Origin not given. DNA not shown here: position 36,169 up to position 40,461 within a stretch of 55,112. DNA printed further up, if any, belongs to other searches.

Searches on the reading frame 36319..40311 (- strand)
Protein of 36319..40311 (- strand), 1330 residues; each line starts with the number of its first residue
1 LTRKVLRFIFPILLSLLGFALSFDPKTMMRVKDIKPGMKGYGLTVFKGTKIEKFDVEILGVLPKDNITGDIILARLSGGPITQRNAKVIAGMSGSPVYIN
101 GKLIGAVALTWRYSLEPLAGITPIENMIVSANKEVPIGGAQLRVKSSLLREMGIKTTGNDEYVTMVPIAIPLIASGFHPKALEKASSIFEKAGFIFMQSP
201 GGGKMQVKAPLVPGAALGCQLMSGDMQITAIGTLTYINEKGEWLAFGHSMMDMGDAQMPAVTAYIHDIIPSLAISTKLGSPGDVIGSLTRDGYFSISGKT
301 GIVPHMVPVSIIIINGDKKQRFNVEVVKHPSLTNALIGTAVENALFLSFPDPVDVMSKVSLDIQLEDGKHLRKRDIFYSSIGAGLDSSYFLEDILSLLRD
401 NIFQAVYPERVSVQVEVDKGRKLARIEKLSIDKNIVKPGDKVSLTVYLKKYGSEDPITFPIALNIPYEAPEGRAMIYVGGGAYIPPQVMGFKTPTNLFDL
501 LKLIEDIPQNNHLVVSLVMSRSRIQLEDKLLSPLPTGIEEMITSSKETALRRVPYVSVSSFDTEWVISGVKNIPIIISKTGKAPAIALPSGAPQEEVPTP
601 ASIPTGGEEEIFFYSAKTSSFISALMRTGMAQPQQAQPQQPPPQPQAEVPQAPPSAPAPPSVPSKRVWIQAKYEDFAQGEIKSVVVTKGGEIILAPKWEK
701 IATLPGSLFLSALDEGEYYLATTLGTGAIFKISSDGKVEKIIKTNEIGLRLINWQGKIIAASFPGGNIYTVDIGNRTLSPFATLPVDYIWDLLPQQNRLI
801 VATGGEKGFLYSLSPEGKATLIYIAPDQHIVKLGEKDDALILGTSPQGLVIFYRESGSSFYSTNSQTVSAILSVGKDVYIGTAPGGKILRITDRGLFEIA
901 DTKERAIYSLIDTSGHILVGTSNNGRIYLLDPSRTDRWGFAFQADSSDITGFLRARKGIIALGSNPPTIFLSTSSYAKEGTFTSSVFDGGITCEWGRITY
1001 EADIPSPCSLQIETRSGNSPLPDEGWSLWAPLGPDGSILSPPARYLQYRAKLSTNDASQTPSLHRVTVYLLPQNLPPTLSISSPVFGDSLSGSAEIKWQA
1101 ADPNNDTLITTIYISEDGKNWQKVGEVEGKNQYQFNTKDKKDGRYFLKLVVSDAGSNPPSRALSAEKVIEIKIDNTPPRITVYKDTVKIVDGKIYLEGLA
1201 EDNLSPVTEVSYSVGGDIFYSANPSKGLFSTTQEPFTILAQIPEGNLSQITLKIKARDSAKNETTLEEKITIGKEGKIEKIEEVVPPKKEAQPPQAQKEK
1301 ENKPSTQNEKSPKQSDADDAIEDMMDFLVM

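Call 42: search_protein_families(library=pfam, proteins=[window:36319-40311:-], max_evalue=0.00001)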
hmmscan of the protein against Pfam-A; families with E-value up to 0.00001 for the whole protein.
window:36319-40311:- (1330 aa): 2 families
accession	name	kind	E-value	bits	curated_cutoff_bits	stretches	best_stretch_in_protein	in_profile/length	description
PF05580.18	Peptidase_S55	-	9.2e-13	49.1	25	1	32-108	116-191/210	SpoIVB peptidase S55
PF17957.7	Big_7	-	4e-06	27.8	24.1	0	1077-1145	1-66/70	Bacterial Ig domain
